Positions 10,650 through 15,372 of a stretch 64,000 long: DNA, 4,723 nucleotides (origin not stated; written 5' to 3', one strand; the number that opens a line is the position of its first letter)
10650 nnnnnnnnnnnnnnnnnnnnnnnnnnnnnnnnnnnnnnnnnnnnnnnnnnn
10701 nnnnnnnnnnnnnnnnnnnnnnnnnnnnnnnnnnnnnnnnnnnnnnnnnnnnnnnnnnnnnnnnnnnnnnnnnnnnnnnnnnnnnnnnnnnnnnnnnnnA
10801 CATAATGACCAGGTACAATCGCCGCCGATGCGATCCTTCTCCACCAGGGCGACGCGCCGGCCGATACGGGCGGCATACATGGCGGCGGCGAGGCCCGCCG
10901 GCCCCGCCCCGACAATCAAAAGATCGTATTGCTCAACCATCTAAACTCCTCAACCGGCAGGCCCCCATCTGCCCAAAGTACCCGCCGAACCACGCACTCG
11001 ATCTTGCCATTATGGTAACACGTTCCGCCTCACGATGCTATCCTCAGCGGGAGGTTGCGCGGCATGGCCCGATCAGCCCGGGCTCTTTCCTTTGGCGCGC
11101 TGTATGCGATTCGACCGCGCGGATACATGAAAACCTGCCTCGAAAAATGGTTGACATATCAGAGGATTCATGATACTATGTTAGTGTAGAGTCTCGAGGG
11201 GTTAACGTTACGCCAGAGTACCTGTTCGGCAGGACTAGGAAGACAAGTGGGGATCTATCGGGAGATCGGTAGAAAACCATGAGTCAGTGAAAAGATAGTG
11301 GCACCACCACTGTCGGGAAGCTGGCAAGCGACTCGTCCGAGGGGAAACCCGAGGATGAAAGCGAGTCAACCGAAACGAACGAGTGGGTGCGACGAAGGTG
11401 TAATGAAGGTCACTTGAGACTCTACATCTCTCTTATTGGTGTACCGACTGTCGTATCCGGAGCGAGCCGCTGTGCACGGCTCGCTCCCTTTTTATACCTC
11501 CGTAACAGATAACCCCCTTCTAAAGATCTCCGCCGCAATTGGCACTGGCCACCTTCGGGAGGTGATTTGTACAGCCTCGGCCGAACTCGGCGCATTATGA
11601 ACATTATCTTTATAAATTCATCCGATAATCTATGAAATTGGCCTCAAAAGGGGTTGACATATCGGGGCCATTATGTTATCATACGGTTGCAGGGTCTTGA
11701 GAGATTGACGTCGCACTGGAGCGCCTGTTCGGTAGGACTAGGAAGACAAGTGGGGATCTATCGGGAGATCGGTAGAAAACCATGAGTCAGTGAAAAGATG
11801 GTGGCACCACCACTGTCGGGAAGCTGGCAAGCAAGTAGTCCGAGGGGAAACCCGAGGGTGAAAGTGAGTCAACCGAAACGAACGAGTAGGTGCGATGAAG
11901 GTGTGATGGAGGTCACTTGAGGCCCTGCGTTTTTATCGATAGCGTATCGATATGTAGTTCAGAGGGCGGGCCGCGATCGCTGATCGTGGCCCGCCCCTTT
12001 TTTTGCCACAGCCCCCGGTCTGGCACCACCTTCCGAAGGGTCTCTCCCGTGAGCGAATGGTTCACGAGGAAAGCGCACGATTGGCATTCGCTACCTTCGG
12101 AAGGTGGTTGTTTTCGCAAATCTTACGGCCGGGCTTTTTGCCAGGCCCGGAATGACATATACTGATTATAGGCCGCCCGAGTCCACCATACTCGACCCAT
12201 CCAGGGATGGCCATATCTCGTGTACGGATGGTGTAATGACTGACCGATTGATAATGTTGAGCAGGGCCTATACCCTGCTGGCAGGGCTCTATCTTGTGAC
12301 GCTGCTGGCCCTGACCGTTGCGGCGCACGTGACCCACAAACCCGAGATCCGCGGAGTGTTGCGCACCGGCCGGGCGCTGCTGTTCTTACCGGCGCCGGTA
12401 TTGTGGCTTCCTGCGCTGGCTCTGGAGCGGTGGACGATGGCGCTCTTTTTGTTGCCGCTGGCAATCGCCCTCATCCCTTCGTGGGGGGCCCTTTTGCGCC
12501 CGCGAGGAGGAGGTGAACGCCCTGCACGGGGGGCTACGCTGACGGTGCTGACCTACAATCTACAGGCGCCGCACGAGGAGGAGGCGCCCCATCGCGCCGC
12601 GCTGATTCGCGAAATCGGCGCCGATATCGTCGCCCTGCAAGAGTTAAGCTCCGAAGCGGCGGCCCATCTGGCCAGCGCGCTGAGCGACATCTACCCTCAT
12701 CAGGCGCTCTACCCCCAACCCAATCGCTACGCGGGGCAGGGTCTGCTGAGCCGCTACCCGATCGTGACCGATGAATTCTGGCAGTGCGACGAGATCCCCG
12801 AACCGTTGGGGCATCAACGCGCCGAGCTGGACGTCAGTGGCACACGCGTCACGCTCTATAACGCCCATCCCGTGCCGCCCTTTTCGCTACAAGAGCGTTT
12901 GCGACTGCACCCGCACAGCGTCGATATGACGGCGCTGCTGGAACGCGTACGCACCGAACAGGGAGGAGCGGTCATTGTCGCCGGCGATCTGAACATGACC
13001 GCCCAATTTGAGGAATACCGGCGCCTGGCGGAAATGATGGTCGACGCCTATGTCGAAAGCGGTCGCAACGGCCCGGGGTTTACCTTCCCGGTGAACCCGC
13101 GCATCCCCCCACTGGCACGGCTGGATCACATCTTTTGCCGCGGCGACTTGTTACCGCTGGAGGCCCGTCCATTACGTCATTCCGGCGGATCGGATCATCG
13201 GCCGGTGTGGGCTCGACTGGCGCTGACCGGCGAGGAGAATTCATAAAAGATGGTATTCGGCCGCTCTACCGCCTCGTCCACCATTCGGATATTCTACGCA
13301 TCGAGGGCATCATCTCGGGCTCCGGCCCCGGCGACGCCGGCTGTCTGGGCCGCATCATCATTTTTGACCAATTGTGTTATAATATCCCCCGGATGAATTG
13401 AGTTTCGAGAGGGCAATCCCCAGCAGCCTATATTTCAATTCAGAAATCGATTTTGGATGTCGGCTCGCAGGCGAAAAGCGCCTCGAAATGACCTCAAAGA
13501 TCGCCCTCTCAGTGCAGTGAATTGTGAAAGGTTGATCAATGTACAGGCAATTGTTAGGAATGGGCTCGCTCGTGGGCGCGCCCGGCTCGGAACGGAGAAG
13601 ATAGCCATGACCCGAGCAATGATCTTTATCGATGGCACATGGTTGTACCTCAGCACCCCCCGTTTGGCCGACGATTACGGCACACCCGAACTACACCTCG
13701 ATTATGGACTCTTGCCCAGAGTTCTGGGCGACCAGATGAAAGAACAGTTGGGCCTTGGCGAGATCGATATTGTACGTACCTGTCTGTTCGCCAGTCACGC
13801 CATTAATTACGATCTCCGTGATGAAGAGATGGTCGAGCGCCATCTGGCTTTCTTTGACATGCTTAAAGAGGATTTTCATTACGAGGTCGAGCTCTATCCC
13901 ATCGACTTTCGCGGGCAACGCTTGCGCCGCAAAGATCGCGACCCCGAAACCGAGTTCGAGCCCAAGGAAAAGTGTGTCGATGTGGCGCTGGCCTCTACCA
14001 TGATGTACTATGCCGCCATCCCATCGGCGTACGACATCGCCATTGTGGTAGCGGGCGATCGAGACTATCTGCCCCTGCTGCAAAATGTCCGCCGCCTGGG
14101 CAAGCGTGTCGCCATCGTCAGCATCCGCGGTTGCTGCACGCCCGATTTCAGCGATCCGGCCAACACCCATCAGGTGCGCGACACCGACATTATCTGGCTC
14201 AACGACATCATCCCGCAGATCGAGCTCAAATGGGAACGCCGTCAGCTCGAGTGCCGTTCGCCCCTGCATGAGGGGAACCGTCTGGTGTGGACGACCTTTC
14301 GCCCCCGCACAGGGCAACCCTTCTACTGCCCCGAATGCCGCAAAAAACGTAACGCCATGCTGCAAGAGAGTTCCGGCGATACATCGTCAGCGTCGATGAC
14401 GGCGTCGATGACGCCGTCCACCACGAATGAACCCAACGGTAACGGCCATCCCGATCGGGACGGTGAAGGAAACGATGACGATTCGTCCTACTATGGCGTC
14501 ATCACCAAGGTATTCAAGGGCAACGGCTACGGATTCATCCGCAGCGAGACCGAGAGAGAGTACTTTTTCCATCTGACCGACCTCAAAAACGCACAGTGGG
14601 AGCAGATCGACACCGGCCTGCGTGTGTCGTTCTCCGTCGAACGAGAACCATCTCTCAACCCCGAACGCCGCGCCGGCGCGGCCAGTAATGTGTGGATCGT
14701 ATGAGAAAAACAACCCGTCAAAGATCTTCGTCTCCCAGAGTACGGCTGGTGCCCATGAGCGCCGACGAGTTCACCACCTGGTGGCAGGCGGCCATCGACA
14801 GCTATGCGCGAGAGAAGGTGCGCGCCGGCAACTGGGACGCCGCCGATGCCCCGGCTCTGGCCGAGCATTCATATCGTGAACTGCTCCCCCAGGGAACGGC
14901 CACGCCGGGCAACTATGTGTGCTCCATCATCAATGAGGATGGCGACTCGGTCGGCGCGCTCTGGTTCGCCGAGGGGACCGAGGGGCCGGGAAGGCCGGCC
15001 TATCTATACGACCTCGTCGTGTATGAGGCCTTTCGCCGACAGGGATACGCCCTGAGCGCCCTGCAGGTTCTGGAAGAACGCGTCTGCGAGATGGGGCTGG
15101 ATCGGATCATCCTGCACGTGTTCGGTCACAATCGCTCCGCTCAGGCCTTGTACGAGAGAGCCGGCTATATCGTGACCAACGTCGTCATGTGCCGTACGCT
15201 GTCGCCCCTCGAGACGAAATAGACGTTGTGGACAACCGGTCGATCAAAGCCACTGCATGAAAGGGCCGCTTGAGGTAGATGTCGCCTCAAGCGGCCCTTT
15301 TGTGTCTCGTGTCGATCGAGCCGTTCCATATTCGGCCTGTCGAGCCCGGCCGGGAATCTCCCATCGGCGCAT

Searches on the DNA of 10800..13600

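Call 5: search_rna_families(source=window, start=10800, end=13600, threshold=evalue, max_evalue=1, show_alignments=3)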
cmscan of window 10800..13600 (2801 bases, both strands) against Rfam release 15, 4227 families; matches with E-value up to 1: 0.
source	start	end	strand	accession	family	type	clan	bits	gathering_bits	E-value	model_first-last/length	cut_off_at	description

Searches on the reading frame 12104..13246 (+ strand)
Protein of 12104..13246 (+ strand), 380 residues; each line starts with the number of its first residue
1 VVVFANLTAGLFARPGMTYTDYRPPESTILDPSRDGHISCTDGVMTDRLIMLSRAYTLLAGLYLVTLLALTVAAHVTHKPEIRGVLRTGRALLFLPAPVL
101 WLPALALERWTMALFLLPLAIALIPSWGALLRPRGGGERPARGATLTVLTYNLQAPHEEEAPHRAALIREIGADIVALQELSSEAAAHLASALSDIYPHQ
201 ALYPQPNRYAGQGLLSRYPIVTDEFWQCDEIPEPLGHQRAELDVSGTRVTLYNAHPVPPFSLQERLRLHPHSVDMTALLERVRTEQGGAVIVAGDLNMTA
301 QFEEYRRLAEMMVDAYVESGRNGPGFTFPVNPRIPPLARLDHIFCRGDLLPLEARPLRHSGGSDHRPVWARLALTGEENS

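Call 6: search_protein_families(library=pfam, proteins=[window:12104-13246:+], max_evalue=0.01)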
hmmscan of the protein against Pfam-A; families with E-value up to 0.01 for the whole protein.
window:12104-13246:+ (380 aa): 1 family
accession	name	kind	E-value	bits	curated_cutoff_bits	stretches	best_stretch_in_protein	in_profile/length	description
PF03372.29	Exo_endo_phos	-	8.1e-23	81.7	24.5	1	150-365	2-225/225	Endonuclease/Exonuclease/phosphatase family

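Call 30: search_protein_families(library=ncbifam, proteins=[window:12236-13246:+], max_evalue=0.01)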
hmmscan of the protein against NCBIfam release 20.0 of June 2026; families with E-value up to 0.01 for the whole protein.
window:12236-13246:+ (336 aa): 3 families
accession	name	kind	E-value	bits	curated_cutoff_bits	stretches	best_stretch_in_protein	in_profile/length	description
NF003842.0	PRK05421.1-4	equivalog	4.3e-05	23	144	1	240-330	173-257/259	endonuclease/exonuclease/phosphatase family protein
NF003840.0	PRK05421.1-2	equivalog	0.0003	20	163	1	232-330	190-280/282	endonuclease/exonuclease/phosphatase family protein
TIGR00633.1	xth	equivalog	0.0025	17.4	99.05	0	118-255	17-153/255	exodeoxyribonuclease III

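Call 52: search_protein_families(library=padloc, proteins=[window:12236-13246:+], max_evalue=0.01)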
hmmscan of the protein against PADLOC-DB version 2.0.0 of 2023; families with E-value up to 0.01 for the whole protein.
window:12236-13246:+ (336 aa): 0 families

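Call 53: search_protein_families(library=phrogs, proteins=[window:12236-13246:+], max_evalue=0.001)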
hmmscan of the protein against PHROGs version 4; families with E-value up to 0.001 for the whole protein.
window:12236-13246:+ (336 aa): 0 families

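Call 58: find_homologous_proteins(query=window:12236-13246:+)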
Query window:12236-13246:+ (336 aa): 345 proteins with E <= 0.001 among 8000 candidates; the best 120 are listed.
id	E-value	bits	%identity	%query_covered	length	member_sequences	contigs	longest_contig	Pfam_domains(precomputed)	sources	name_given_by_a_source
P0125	9.2e-217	737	100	98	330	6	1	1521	PF03372.30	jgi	-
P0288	7.5e-130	451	63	98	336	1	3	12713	PF03372.30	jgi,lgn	jgi:endonuclease/exonuclease/phosphatase (EEP) superfamily protein YafD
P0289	3.2e-78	281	47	88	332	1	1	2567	PF03372.30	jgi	jgi:vancomycin resistance protein VanJ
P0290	2.2e-77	279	46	88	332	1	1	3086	PF03372.30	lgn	-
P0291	2.0e-76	275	46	88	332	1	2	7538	PF03372.30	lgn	-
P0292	3.7e-75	271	46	94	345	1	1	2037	PF03372.30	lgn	-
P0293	1.2e-73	266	42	99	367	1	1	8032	PF03372.30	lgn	-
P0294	5.5e-72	261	43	99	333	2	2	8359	PF03372.30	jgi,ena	-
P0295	6.8e-72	261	43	88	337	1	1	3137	PF03372.30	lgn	-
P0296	1.1e-70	257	45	96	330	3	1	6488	PF03372.30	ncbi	-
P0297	1.5e-69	253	42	97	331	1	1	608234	PF03372.30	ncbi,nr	ncbi:MAG: endonuclease/exonuclease/phosphatase family protein [Chloroflexi bacterium]|nr:endonucleas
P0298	9.5e-69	250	44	98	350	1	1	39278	PF03372.30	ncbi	ncbi:MAG: endonuclease/exonuclease/phosphatase family protein [Anaerolineae bacterium]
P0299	2.6e-66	242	39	96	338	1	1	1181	PF03372.30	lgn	-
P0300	9.4e-66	240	48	74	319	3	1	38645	PF03372.30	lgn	-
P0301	7.1e-65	237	46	78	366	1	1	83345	PF03372.30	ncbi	ncbi:MAG: endonuclease/exonuclease/phosphatase family protein [Anaerolineae bacterium]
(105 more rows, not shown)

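Call 60: find_encoding_contigs(protein=P0288, flank=10000, max_places=6)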
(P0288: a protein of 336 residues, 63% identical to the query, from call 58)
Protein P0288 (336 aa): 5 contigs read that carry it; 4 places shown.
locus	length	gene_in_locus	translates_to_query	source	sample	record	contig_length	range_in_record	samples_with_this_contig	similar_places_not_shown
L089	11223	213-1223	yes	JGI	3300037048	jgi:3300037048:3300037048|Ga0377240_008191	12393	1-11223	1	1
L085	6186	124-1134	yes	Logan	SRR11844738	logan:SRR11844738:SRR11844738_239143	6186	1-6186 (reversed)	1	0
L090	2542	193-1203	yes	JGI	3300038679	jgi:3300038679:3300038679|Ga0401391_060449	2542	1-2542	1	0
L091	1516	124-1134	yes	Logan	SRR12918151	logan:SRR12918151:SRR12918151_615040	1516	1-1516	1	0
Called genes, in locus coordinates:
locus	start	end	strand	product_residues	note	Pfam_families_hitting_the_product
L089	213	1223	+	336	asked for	PF03372:Exo_endo_phos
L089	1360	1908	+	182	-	PF01613:Flavin_Reduct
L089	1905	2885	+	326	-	PF01156:IU_nuc_hydro (weak), PF07632:Sde182_NH-like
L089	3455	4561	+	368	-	PF01936:NYN, PF00313:CSD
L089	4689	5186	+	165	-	PF13302:Acetyltransf_3 (weak), PF00583:Acetyltransf_1, PF13508:Acetyltransf_7 (weak), PF08445:FR47 (weak)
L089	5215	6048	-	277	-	PF00248:Aldo_ket_red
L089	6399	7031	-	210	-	PF00583:Acetyltransf_1 (weak), PF13508:Acetyltransf_7 (weak)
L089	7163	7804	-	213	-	PF00583:Acetyltransf_1 (weak), PF13508:Acetyltransf_7, PF13673:Acetyltransf_10 (weak)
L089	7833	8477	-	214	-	PF00583:Acetyltransf_1, PF08445:FR47 (faint), PF13508:Acetyltransf_7, PF13673:Acetyltransf_10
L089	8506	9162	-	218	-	PF00583:Acetyltransf_1, PF13508:Acetyltransf_7, PF08445:FR47 (weak), PF13673:Acetyltransf_10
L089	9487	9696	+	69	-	PF03459:TOBE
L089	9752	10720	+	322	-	-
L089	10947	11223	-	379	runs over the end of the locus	PF13384:HTH_23 (weak), PF13518:HTH_28, PF13565:HTH_32, PF00665:rve, PF13683:rve_3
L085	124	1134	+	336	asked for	PF03372:Exo_endo_phos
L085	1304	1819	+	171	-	PF01613:Flavin_Reduct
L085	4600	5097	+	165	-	PF13302:Acetyltransf_3 (weak), PF00583:Acetyltransf_1, PF13508:Acetyltransf_7 (weak), PF08445:FR47 (weak)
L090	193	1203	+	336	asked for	PF03372:Exo_endo_phos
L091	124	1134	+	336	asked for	PF03372:Exo_endo_phos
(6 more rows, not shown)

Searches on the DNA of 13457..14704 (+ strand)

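Call 66: search_rna_families(sources=[L084, L087, L092, L094], threshold=evalue, max_evalue=0.1)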
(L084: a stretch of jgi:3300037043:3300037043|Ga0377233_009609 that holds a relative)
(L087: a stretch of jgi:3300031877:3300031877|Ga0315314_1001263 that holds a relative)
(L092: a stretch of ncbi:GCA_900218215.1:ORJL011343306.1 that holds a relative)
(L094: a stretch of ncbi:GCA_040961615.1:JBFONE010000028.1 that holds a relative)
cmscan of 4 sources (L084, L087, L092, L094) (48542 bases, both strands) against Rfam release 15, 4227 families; matches with E-value up to 0.1: 1.
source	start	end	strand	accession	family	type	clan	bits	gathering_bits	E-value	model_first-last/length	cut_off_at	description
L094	1245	1328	+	RF00005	tRNA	Gene; tRNA;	CL00001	59.5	29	1.8e-10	1-71/71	no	tRNA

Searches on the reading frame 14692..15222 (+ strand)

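Call 6: search_protein_families(library=pfam, proteins=[window:14692-15222:+], max_evalue=0.01)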
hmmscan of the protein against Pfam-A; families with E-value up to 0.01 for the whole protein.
window:14692-15222:+ (176 aa): 5 families
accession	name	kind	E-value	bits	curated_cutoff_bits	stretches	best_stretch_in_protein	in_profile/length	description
PF00583.31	Acetyltransf_1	-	5.1e-14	53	20.7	1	59-159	19-116/116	Acetyltransferase (GNAT) family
PF13302.13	Acetyltransf_3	-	1.1e-06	29.9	25.4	1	16-159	1-137/138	Acetyltransferase (GNAT) domain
PF13508.13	Acetyltransf_7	-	5.3e-06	27.2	27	1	77-160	5-83/84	Acetyltransferase (GNAT) domain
PF08445.16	FR47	-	7.8e-06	26.2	22.1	1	103-162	22-80/86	FR47-like protein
PF13673.13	Acetyltransf_10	-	9.6e-06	26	23.6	1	72-164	28-112/128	Acetyltransferase (GNAT) domain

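Call 30: search_protein_families(library=ncbifam, proteins=[window:14701-15222:+], max_evalue=0.01)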
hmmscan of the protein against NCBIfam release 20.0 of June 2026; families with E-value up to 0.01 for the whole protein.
window:14701-15222:+ (173 aa): 5 families
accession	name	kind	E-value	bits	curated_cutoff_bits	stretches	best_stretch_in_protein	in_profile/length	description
NF002959.0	PRK03624.1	equivalog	9.2e-08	31.9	124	1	101-163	74-136/147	GNAT family acetyltransferase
TIGR01575.1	rimI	equivalog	3.7e-07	30.4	86.4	1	100-158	56-114/132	ribosomal protein S18-alanine N-acetyltransferase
NF033083.0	AAC_3_I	equivalog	0.00012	22.3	200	1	98-156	76-134/145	AAC(3)-I family aminoglycoside N-acetyltransferase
NF040503.1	resist_ArsN1a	equivalog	0.00028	20.7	170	1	107-157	84-134/159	arsinothricin resistance N-acetyltransferase ArsN1 family A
NF007025.1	PRK09491.1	equivalog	0.00075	19.5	173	1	100-157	63-120/145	ribosomal protein S18-alanine N-acetyltransferase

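Call 52: search_protein_families(library=padloc, proteins=[window:14701-15222:+], max_evalue=0.01)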
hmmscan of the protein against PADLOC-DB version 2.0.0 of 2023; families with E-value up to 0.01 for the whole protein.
window:14701-15222:+ (173 aa): 0 families

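Call 53: search_protein_families(library=phrogs, proteins=[window:14701-15222:+], max_evalue=0.001)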
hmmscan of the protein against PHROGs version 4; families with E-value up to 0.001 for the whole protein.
window:14701-15222:+ (173 aa): 2 families
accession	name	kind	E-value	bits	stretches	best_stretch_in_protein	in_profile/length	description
phrog_1249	-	other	1.4e-12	48.7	1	66-162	58-152/180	acetyltransferase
phrog_3810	-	other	1.4e-11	45.6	1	67-166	55-152/155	acetyltransferase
